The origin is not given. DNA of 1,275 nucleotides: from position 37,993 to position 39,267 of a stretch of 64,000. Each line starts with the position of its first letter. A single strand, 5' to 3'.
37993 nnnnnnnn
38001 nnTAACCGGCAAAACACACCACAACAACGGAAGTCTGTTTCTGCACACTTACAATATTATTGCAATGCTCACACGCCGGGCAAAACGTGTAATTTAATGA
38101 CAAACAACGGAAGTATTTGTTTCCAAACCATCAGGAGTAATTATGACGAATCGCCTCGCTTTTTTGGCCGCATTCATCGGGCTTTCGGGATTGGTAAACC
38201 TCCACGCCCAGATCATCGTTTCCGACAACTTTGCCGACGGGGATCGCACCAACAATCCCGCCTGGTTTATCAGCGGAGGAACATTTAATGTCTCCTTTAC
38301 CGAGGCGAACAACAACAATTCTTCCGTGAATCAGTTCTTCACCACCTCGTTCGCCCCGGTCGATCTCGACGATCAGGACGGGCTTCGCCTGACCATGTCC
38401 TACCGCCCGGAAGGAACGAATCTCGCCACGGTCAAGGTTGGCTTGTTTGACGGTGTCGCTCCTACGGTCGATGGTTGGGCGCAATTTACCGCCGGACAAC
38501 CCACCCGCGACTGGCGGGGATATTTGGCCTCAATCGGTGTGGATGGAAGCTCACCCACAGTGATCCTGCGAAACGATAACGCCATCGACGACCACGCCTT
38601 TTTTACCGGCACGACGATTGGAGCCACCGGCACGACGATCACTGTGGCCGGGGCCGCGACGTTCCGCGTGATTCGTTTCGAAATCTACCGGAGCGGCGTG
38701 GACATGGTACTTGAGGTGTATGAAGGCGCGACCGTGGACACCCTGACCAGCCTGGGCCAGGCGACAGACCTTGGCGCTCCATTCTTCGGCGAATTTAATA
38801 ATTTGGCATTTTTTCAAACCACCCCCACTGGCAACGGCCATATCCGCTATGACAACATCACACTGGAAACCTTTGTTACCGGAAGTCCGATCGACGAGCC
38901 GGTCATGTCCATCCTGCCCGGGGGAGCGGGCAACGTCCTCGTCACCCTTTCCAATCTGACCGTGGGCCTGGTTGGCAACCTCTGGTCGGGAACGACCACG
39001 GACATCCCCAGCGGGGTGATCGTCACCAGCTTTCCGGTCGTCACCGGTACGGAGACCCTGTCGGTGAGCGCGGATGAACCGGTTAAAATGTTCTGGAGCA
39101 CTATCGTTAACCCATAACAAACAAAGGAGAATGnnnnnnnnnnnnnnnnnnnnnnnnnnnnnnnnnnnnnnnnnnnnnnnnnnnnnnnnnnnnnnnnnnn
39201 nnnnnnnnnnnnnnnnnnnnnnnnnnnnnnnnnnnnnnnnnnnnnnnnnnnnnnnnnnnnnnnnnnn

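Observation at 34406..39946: An unassigned domain of about 225 aa (DGDRT-NPAW ... IRYDNI) in three adjacent genes with three different fates: enzyme-fused, free secreted, and PEP-CTERM-anchored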

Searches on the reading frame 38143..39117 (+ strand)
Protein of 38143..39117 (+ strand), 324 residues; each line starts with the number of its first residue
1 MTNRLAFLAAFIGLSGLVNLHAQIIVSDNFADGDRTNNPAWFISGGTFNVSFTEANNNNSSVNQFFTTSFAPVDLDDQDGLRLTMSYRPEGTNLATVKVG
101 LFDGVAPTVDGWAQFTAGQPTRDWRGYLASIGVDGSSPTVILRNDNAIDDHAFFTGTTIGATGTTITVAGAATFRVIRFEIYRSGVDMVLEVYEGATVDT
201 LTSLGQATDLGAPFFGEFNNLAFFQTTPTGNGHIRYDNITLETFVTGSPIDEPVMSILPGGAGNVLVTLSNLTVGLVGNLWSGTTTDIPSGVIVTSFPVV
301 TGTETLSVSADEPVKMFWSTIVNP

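Call 3: search_protein_families(library=pfam, proteins=[window:38143-39117:+], max_evalue=1)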
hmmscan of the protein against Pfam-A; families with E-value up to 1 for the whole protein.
window:38143-39117:+ (324 aa): 1 family
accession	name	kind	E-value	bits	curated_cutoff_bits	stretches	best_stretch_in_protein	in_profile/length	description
PF07925.16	RdRP_5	-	0.091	10.6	19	1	23-84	663-723/1271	Reovirus RNA-dependent RNA polymerase lambda 3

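Call 4: search_protein_families(library=ncbifam, proteins=[window:38143-39117:+], max_evalue=1)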
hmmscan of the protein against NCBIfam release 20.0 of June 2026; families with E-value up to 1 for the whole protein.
window:38143-39117:+ (324 aa): 0 families

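Call 9: find_homologous_proteins(query=window:38143-39117:+, max_evalue=0.001)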
Query window:38143-39117:+ (324 aa): 12 proteins with E <= 0.001 among 4754 candidates.
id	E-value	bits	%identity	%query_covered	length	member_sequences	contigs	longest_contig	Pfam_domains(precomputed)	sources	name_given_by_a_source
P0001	8.6e-209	710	100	100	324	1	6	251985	-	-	-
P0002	5.6e-121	421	62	100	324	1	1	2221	-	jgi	jgi:hypothetical protein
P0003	2.6e-119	416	61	98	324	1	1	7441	-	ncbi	-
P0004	8.3e-99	348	66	71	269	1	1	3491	-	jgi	-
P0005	1.8e-97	344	67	71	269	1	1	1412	-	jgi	jgi:hypothetical protein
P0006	5.4e-84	300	59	73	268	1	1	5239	-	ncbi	-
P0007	4.8e-82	293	55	77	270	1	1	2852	-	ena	-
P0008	8.8e-79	283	55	73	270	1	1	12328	-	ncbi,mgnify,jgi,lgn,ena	mgnify:CR=1 FL=1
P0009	2.1e-78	281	53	80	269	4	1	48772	-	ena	-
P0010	2.7e-48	183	50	38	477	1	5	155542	-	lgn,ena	-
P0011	1.1e-27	115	35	69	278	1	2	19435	PF07589.17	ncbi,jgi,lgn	jgi:hypothetical protein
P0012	2.0e-25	107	37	62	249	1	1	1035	-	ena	-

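Call 34: find_encoding_contigs(protein=P0001, flank=10000, max_places=6)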
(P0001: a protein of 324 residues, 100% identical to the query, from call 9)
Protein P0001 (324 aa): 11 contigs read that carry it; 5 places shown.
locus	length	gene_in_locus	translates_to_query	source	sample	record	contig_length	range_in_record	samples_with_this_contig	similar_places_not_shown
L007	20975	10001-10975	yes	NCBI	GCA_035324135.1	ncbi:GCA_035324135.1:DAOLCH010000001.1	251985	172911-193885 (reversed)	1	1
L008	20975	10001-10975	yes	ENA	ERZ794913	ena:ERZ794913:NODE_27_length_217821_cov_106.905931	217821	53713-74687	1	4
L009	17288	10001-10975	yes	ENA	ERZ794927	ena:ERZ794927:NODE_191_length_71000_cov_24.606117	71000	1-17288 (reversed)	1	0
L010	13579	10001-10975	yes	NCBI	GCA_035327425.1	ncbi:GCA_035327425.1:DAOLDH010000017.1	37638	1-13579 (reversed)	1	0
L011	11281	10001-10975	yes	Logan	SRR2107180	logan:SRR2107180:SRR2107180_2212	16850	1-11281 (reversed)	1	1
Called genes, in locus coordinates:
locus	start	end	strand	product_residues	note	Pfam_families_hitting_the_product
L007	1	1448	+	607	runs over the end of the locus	PF00890:FAD_binding_2 (faint), PF01266:DAO (weak), PF12831:FAD_oxidored, PF13450:NAD_binding_8 (weak)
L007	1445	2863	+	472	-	PF00232:Glyco_hydro_1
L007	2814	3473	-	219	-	PF07963:N_methyl (weak)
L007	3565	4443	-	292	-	PF12833:HTH_18, PF00165:HTH_AraC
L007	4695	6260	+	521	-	PF00884:Sulfatase, PF16347:SGSH_C, PF14707:Sulfatase_C (weak)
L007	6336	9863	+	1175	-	PF15902:Sortilin-Vps10 (faint), PF25852:DUF6242_C (faint), PF02012:BNR (faint)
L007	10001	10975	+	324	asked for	-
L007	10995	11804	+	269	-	-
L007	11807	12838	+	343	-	PF01087:GalP_UDP_transf, PF02744:GalP_UDP_tr_C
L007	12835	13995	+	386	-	PF10509:GalKase_gal_bdg, PF00288:GHMP_kinases_N, PF08544:GHMP_kinases_C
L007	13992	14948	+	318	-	-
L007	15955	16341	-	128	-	PF01850:PIN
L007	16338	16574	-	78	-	PF02604:PhdYeFM_antitox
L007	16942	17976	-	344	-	PF18884:TSP3_bac (weak)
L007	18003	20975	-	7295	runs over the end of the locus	PF12951:PATR, PF00041:fn3 (faint), PF07610:DUF1573 (faint), PF15780:ASH (faint), PF22544:HYDIN_VesB_CFA65-like_Ig (weak), PF12951:PATR, PF19190:BACON_2, PF16656:Pur_ac_phosph_N (weak), +3 more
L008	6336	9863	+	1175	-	PF15902:Sortilin-Vps10 (faint), PF25852:DUF6242_C (faint), PF02012:BNR (faint)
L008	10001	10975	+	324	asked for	-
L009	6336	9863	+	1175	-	PF15902:Sortilin-Vps10 (faint), PF25852:DUF6242_C (faint), PF02012:BNR (faint)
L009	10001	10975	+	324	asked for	-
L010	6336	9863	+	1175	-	PF15902:Sortilin-Vps10 (faint), PF25852:DUF6242_C (faint), PF02012:BNR (faint)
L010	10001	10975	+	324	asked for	-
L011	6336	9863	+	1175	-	PF15902:Sortilin-Vps10 (faint), PF25852:DUF6242_C (faint), PF02012:BNR (faint)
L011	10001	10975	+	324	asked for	-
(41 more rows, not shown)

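Call 43: find_encoding_contigs(protein=P0010, flank=10000, max_places=3)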
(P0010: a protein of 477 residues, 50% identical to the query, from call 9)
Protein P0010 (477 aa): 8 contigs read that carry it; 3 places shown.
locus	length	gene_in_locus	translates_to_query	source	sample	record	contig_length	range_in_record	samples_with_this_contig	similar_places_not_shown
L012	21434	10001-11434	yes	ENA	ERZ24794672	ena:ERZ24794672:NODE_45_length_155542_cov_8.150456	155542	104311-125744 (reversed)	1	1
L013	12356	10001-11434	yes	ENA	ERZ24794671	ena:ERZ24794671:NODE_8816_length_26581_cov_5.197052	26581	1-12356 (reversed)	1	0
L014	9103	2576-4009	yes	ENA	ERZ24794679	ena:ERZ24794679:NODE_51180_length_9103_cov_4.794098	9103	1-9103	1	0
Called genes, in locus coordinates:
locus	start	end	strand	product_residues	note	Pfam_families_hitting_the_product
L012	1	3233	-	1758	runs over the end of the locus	-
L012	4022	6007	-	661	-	PF00474:SSF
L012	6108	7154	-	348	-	PF07690:MFS_1 (weak)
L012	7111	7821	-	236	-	PF02585:PIG-L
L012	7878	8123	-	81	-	-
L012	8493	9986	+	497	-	-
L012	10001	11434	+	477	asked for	-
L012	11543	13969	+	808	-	PF06165:GH94_b-supersand, PF17167:Glyco_hydro_94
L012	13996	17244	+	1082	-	-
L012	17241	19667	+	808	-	PF06165:GH94_b-supersand, PF17167:Glyco_hydro_94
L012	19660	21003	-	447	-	PF01266:DAO (faint), PF12831:FAD_oxidored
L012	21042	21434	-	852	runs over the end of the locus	PF25852:DUF6242_C (faint), PF02012:BNR (faint), PF15902:Sortilin-Vps10 (weak)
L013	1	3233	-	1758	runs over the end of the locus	-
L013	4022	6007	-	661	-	PF00474:SSF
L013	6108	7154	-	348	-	PF07690:MFS_1 (weak)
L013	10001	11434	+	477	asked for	-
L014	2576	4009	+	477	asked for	-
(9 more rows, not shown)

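Call 44: find_encoding_contigs(protein=P0011, flank=10000, max_places=3)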
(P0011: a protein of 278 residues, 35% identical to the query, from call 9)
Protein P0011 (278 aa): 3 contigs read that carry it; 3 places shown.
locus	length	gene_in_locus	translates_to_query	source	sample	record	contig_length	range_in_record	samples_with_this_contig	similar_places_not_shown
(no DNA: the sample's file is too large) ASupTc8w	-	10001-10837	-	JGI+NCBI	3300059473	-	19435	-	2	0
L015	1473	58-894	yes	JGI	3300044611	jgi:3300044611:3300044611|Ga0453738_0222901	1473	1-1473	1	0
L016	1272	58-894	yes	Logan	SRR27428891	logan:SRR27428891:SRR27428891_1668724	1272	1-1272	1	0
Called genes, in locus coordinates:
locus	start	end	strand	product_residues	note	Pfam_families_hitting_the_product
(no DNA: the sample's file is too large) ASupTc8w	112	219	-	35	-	-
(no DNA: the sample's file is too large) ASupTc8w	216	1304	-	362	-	PF05598:DUF772, PF01609:DDE_Tnp_1, PF13359:DDE_Tnp_4 (weak), PF13612:DDE_Tnp_1_3 (weak)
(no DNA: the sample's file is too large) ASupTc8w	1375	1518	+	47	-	-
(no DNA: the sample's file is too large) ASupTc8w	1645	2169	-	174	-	-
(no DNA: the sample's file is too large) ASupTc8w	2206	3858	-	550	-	PF00884:Sulfatase, PF01663:Phosphodiest (faint), PF02995:DUF229 (weak), PF16347:SGSH_C (weak)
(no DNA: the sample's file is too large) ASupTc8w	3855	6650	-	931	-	PF02012:BNR (faint), PF15902:Sortilin-Vps10 (faint), PF25852:DUF6242_C (faint)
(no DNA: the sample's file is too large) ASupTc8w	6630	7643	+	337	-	PF12833:HTH_18, PF00165:HTH_AraC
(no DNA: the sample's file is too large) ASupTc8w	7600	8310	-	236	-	PF07963:N_methyl (faint)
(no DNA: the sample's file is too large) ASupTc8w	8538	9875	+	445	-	PF00070:Pyr_redox (faint), PF00890:FAD_binding_2 (weak), PF01134:GIDA (weak), PF01266:DAO (weak), PF01494:FAD_binding_3 (faint), PF07992:Pyr_redox_2 (weak), PF12831:FAD_oxidored, PF13450:NAD_binding_8 (weak)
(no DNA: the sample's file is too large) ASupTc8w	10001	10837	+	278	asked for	PF07589:PEP_exosort_dom (weak)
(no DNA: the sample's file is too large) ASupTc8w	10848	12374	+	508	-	PF00884:Sulfatase, PF01663:Phosphodiest (faint), PF16347:SGSH_C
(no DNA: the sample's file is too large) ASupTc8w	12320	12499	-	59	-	-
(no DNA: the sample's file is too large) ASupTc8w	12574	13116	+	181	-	?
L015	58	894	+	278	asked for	PF07589:PEP_exosort_dom (weak)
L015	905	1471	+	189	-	?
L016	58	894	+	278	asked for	PF07589:PEP_exosort_dom (weak)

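Call 45: find_encoding_contigs(protein=P0003, flank=10000, max_places=3)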
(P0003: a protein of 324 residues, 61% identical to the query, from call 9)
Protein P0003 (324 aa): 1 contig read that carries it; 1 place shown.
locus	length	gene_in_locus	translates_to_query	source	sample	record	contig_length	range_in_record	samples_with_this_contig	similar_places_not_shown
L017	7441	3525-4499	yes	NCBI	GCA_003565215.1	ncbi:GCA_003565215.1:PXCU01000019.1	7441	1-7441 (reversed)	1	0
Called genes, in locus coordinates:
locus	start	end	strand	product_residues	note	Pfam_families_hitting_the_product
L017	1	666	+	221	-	?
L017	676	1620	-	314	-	PF12833:HTH_18, PF00165:HTH_AraC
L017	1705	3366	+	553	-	PF14707:Sulfatase_C (faint), PF00884:Sulfatase, PF01663:Phosphodiest (faint), PF16347:SGSH_C (weak)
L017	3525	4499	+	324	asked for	-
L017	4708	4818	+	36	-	PF02744:GalP_UDP_tr_C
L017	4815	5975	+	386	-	PF10509:GalKase_gal_bdg, PF00288:GHMP_kinases_N, PF08544:GHMP_kinases_C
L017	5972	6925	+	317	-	-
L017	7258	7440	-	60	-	?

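Call 66: search_protein_families(library=padloc, proteins=[window:38143-39117:+], max_evalue=0.1)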
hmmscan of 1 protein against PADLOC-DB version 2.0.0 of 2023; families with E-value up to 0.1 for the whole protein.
window:38143-39117:+ (324 aa): 0 families

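Call 72: predict_structure(alignment_id=A7)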
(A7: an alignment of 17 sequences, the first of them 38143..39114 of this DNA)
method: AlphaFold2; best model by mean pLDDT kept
length: 324 residues; sequences in the alignment: 17
mean_pLDDT: 80.6   pTM: 0.69
mean pLDDT of the five models: 80.6, 79.0, 78.4, 78.0, 77.9
residues with pLDDT >= 90: 113; 70-90: 142; 50-70: 41; < 50: 28
segments of 3 or more residues with pLDDT < 50: 1-20, 248-251, 321-324
pLDDT, mean of each block of 10 residues (from residue 1): 44 42 85 78 84 82 83 90 95 91 90 78 89 94 80 80 93 95 90 93 92 79 87 90 71 71 82 74 63 80 81 67 43
secondary structure, 60 per line:
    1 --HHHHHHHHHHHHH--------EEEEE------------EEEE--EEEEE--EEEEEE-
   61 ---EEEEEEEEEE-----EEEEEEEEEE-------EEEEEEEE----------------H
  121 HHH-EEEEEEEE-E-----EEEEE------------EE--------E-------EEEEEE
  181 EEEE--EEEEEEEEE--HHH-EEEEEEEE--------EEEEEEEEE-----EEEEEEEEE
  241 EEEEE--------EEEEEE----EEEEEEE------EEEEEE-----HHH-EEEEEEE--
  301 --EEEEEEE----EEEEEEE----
elements in order: H3-15 E24-28 E41-44 E47-51 E54-59 E64-73 E79-88 E96-103 H120-123 E125-132 E140-144 E175-184 E187-195 E202-209 E218-226 E232-245 E254-259 E264-270 E277-282 E292-298 E303-309 E314-320
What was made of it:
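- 38143..39117 (+): Gene 2. Layout: signal peptide, lectin-fold domain, small β domain, no anchor. AF2 full-length model: N-terminal helix aa 3-15 at low pLDDT, which fits a signal peptide (call 72).
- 38899..39108 (+): Small six-strand β domain at the C-terminus of gene 2 (aa 253-322). AF2 strands at 254-259, 264-270, 277-282, 292-298, 303-309 and 314-320; 10-residue block-mean pLDDT 63-82 (call 72).
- The fused copy is separated from the propeller by a separate β linker domain, as CBMs usually are (call 72).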
